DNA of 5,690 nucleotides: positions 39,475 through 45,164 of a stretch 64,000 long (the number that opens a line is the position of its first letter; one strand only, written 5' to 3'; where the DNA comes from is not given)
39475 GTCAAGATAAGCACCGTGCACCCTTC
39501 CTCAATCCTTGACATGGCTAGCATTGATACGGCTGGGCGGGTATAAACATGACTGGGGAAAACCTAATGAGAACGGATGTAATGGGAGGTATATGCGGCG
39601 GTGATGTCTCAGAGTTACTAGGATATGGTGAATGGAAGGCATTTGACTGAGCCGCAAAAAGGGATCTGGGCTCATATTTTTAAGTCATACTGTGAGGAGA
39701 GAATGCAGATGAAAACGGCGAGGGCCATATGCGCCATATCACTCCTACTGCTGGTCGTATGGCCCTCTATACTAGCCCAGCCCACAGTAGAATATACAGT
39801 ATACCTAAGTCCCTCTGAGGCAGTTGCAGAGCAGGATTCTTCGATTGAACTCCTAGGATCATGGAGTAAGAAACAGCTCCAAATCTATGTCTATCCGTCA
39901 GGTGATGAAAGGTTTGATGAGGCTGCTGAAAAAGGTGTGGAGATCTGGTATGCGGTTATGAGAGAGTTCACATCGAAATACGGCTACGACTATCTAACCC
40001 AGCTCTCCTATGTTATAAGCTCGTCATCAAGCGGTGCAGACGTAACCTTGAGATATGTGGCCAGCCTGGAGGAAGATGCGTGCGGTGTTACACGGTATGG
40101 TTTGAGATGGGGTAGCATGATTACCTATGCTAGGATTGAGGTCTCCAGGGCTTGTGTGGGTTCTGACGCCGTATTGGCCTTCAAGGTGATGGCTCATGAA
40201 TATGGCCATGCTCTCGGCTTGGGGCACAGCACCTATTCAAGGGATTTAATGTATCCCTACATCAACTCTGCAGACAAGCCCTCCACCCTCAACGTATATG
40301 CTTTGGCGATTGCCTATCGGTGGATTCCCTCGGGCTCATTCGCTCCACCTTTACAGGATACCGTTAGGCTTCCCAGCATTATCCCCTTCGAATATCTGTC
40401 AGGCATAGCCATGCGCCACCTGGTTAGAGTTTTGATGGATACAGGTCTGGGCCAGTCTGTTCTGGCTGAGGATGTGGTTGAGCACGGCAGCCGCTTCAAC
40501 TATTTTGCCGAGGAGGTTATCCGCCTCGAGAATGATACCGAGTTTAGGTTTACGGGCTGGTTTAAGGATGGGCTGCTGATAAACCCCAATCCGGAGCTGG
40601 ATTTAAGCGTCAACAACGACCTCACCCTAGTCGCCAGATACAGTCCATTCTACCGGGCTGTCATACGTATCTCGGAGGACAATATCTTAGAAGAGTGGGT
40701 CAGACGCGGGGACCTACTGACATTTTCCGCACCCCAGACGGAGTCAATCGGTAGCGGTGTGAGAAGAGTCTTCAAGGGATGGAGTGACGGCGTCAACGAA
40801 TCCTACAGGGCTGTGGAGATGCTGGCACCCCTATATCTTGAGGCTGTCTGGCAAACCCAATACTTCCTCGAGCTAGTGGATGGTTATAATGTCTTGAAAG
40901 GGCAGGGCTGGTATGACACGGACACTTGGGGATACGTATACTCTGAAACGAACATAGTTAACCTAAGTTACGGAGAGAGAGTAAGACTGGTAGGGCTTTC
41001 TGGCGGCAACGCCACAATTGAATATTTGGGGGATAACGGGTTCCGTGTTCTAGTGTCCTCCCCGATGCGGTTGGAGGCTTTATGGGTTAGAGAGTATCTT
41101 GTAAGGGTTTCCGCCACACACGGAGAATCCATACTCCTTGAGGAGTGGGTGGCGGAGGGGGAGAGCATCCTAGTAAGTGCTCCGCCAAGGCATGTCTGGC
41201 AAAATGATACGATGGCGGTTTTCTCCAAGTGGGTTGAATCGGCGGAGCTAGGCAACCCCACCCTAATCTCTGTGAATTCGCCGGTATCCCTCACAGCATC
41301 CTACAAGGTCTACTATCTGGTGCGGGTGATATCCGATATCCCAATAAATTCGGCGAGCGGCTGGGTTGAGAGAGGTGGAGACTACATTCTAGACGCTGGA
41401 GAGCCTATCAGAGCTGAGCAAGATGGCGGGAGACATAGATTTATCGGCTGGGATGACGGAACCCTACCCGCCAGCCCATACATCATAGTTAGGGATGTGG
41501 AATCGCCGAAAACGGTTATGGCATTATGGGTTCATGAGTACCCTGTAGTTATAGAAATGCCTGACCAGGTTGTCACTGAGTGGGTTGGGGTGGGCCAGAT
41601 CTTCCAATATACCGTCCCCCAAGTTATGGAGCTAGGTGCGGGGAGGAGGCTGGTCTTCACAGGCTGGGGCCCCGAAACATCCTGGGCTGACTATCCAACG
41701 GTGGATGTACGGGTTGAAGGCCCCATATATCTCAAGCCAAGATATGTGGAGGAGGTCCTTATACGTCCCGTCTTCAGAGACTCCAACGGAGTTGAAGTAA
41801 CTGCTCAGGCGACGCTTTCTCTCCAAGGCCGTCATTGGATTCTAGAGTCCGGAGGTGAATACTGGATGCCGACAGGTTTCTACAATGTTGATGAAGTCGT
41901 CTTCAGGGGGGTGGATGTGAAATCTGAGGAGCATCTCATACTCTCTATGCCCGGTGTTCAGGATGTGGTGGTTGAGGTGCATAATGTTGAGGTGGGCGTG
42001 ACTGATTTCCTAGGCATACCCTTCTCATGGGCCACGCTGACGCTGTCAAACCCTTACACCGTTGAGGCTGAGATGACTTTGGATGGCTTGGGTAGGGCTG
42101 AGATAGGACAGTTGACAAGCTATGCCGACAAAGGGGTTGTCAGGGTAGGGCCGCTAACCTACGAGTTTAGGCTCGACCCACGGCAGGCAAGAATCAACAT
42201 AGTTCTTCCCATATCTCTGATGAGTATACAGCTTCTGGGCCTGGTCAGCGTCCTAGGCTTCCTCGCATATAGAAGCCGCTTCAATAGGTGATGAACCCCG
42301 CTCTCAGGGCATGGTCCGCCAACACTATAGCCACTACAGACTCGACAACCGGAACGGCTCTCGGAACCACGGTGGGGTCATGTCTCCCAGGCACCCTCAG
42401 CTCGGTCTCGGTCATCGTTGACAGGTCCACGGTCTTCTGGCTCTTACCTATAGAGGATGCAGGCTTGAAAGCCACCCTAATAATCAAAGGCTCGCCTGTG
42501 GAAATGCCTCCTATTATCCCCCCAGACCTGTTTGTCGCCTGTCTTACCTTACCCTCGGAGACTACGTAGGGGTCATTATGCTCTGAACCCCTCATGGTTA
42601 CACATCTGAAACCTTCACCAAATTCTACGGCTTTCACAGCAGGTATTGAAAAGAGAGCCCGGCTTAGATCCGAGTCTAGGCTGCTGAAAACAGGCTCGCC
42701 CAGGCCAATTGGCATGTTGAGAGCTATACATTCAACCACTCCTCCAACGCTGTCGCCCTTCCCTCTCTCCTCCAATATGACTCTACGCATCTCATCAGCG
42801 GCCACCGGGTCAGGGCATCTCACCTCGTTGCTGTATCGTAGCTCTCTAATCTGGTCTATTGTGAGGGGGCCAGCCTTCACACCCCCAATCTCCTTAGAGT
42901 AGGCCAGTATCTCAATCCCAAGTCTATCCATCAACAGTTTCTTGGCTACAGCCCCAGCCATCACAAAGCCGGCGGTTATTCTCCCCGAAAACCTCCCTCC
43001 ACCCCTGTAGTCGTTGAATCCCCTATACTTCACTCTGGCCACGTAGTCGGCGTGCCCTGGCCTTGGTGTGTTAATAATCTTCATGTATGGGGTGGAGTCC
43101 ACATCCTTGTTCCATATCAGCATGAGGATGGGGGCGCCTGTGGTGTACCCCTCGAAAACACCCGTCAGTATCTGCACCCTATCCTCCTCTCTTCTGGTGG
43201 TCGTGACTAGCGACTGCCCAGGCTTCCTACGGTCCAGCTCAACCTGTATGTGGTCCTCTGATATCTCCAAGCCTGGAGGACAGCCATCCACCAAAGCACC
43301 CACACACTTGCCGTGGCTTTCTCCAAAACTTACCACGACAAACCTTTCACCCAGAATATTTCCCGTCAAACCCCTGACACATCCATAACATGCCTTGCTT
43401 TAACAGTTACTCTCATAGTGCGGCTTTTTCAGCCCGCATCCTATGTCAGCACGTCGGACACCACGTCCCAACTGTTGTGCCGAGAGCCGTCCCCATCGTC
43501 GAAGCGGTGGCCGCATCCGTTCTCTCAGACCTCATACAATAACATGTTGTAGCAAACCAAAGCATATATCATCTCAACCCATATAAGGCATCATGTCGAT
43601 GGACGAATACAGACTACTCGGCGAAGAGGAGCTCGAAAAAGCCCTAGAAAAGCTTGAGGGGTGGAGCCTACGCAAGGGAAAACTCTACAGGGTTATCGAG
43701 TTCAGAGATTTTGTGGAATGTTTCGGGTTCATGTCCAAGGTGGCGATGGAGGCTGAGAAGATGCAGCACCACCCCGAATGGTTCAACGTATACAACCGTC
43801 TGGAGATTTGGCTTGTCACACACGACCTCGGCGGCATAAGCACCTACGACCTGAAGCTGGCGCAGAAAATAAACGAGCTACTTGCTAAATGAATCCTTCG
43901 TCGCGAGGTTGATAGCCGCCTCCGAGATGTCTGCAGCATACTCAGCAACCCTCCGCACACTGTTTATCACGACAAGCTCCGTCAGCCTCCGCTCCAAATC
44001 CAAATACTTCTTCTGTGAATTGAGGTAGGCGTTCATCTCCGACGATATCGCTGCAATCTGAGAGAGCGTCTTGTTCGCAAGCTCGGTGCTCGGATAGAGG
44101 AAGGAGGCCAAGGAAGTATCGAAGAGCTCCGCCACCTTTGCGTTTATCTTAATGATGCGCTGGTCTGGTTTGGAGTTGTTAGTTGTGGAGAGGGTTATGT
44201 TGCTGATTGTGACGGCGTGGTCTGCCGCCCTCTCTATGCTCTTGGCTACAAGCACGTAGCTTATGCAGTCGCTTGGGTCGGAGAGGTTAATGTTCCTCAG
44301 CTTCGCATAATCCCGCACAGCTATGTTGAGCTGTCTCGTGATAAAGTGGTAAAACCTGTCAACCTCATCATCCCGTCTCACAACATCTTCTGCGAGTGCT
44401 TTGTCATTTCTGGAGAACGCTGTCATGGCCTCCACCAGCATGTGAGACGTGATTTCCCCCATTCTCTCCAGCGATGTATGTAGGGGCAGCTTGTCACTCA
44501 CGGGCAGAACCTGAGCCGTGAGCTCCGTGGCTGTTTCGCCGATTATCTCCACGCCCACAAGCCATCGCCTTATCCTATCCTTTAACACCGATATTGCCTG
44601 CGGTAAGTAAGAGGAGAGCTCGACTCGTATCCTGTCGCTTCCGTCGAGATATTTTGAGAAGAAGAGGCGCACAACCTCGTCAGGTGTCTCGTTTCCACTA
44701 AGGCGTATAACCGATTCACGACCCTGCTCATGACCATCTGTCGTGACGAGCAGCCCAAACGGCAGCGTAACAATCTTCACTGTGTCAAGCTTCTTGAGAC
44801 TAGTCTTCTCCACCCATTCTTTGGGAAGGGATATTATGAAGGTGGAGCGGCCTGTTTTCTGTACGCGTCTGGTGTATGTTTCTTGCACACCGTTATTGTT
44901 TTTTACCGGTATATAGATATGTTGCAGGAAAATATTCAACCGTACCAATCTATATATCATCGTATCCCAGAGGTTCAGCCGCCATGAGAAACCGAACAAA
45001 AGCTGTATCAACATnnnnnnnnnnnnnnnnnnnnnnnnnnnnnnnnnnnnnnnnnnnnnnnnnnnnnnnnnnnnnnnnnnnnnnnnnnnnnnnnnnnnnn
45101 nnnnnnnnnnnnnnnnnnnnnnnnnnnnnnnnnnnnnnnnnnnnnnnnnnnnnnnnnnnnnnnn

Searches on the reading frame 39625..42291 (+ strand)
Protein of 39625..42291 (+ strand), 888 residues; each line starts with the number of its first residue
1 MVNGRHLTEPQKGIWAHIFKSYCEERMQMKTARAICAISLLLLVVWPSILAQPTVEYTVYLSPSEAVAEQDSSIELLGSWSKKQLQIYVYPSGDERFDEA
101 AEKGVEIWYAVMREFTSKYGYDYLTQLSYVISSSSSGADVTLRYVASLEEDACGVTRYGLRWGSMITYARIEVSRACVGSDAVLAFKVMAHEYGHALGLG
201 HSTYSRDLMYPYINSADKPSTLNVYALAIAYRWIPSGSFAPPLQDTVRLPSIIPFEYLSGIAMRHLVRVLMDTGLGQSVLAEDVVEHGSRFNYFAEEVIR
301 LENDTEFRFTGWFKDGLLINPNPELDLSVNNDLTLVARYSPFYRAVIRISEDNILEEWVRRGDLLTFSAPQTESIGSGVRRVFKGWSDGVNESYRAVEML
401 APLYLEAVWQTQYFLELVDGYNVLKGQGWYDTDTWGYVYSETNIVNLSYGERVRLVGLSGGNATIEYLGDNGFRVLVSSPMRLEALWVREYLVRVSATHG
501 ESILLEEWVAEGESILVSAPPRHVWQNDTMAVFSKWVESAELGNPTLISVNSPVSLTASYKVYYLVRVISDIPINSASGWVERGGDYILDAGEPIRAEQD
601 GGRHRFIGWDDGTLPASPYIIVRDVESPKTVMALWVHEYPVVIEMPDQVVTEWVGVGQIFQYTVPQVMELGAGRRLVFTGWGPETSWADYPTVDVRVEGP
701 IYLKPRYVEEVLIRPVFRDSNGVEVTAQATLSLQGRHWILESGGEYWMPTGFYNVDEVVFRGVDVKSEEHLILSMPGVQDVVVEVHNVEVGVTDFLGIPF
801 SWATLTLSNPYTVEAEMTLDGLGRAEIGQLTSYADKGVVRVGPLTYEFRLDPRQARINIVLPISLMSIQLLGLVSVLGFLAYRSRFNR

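Call 8: search_protein_families(library=pfam, proteins=[window:39625-42291:+], max_evalue=0.001)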
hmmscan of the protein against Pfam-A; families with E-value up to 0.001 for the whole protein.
window:39625-42291:+ (888 aa): 1 family
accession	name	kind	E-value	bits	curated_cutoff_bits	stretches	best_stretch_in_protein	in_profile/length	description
PF00413.30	Peptidase_M10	-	3.8e-09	37.1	24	1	180-217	103-140/159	Matrixin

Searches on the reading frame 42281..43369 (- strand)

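Call 8: search_protein_families(library=pfam, proteins=[window:42281-43369:-], max_evalue=0.001)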
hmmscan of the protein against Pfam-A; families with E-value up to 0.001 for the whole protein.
window:42281-43369:- (362 aa): 1 family
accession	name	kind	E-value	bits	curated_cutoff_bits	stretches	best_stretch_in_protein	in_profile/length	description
PF01264.26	Chorismate_synt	-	2.5e-135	450.9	27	1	10-355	1-327/327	Chorismate synthase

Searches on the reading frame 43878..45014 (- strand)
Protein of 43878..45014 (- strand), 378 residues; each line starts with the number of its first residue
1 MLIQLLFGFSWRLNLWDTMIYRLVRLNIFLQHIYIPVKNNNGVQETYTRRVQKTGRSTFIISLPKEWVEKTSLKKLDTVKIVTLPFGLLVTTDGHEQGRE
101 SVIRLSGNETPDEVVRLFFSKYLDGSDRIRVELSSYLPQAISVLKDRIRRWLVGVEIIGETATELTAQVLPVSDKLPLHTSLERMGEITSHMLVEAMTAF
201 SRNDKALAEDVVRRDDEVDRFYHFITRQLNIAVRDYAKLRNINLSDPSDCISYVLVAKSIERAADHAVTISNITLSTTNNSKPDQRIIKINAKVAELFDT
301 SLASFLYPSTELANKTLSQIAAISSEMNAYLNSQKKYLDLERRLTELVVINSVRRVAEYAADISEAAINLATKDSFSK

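Call 8: search_protein_families(library=pfam, proteins=[window:43878-45014:-], max_evalue=0.001)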
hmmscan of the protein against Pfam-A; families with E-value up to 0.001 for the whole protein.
window:43878-45014:- (378 aa): 2 families
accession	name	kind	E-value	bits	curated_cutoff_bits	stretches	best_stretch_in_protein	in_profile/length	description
PF01895.24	PhoU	-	1.9e-22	79.9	23.5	1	182-273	1-88/89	PhoU domain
PF04014.23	MazE_antitoxin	-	0.00043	20.6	24.7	1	52-83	1-32/48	Antidote-toxin recognition MazE, bacterial antitoxin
